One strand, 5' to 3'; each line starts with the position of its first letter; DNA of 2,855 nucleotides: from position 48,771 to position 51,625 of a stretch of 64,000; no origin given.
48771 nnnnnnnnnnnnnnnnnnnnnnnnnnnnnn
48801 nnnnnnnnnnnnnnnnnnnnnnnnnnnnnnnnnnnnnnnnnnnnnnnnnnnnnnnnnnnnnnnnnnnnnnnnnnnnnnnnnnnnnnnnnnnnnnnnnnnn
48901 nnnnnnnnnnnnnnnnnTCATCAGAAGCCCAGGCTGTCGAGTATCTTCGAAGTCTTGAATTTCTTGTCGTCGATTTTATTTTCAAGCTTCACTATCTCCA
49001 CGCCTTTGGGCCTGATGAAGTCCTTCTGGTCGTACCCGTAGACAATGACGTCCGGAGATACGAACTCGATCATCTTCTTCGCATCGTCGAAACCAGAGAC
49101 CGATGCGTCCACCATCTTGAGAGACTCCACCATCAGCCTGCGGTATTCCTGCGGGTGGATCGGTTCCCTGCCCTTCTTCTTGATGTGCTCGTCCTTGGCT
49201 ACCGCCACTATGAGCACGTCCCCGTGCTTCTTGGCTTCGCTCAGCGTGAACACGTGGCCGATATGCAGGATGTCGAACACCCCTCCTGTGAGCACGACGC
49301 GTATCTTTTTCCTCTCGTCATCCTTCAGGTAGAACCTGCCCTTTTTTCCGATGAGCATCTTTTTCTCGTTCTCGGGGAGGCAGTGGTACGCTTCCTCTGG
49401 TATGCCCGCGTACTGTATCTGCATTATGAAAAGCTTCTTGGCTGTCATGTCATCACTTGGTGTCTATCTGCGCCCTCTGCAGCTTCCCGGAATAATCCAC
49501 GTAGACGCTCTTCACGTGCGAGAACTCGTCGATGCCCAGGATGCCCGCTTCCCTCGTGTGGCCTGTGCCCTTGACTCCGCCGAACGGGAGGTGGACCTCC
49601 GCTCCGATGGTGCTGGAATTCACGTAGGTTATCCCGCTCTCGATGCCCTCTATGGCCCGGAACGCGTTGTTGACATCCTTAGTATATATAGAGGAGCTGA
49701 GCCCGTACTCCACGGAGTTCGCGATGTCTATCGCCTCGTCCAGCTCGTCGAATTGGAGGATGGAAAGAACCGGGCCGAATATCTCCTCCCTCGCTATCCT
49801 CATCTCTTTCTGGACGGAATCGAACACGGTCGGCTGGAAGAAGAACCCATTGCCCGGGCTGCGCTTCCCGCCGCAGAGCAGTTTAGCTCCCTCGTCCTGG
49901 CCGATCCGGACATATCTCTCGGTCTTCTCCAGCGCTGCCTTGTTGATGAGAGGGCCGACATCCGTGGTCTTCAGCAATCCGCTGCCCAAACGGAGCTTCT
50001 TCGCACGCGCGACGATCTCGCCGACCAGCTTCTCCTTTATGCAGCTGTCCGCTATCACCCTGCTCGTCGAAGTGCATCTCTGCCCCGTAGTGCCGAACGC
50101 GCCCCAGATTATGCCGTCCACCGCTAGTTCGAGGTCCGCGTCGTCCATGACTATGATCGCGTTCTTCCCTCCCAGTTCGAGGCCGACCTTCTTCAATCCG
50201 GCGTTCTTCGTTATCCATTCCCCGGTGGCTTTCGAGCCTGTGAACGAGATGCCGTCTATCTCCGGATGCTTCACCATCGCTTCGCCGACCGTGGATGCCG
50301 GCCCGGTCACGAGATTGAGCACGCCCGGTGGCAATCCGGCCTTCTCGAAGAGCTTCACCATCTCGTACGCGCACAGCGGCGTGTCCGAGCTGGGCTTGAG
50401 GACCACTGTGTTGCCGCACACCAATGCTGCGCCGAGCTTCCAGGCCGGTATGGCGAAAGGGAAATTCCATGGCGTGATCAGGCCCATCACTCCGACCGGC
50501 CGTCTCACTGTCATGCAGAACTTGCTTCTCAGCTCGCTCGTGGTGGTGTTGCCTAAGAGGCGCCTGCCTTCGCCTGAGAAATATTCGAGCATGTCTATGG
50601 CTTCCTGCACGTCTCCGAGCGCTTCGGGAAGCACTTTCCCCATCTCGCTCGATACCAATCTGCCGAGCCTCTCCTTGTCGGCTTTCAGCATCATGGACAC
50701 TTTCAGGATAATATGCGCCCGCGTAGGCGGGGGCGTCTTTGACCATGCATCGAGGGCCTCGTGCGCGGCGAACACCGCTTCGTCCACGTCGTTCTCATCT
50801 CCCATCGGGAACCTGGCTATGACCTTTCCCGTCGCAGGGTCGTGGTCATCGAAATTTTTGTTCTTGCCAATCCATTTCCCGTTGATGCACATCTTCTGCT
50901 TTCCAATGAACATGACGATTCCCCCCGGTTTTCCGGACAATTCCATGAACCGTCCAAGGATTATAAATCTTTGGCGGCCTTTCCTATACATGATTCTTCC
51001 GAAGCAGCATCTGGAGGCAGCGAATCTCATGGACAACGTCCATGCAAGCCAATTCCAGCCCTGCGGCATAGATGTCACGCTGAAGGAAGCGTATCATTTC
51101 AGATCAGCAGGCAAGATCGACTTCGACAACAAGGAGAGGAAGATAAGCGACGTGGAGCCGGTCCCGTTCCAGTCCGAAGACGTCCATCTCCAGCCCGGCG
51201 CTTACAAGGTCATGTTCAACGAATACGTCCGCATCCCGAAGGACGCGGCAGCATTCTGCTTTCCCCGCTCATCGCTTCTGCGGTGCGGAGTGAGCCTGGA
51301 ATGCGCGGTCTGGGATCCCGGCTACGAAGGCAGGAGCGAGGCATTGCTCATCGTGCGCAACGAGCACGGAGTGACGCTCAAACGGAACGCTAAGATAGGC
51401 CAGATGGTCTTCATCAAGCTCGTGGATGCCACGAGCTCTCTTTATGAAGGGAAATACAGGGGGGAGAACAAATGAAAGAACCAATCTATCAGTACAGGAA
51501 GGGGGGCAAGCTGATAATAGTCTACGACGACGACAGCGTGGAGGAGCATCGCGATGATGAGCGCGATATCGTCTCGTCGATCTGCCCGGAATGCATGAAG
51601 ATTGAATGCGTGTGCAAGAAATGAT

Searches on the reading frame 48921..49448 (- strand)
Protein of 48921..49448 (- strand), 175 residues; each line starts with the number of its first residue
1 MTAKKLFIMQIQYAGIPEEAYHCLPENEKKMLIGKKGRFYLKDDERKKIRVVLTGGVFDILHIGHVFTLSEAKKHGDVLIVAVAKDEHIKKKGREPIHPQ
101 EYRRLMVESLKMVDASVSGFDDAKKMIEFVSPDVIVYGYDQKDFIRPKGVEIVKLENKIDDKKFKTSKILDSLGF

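Call 9: search_protein_families(library=pfam, proteins=[window:48921-49448:-], max_evalue=0.01)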
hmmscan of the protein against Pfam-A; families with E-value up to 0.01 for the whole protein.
window:48921-49448:- (175 aa): 1 family
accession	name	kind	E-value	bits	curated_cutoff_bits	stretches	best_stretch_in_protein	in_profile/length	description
PF01467.32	CTP_transf_like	-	2e-16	60.9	21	1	53-164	1-112/133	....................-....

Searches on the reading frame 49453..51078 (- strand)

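Call 9: search_protein_families(library=pfam, proteins=[window:49453-51078:-], max_evalue=0.01)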
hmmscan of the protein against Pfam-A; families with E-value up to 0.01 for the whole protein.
window:49453-51078:- (541 aa): 2 families
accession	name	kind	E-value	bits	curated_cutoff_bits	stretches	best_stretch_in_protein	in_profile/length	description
PF00171.27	Aldedh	-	1.8e-171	571.2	23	1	72-525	4-461/461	Aldehyde dehydrogenase family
PF05893.19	LuxC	-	0.0002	20.8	21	1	192-320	86-217/401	Acyl-CoA reductase (LuxC)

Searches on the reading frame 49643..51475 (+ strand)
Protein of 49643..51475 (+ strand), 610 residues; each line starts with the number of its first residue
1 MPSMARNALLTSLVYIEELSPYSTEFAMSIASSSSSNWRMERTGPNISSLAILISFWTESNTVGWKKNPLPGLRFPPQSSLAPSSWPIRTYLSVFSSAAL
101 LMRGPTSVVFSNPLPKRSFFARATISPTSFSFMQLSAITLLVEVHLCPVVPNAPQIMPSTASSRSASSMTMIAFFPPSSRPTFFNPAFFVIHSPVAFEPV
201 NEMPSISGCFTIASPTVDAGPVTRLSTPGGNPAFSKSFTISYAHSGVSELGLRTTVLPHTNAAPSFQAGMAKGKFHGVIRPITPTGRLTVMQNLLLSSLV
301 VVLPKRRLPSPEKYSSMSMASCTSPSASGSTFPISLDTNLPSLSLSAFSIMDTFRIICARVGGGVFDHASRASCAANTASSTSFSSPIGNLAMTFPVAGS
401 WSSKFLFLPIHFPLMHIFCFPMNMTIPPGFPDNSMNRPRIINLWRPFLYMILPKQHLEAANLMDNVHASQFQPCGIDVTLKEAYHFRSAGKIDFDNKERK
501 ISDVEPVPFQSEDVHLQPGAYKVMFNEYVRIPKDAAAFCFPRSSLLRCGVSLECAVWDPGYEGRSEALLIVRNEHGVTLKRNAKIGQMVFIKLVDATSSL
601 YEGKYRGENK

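Call 9: search_protein_families(library=pfam, proteins=[window:49643-51475:+], max_evalue=0.01)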
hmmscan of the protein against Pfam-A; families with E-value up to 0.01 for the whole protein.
window:49643-51475:+ (610 aa): 2 families
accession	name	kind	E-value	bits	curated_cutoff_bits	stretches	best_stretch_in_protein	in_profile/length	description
PF22769.1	DCD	-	1.3e-23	84.2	27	1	458-592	13-152/153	dCTP deaminase-like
PF00692.24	dUTPase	-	1.6e-06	28.3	22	1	513-599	23-110/129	dUTPase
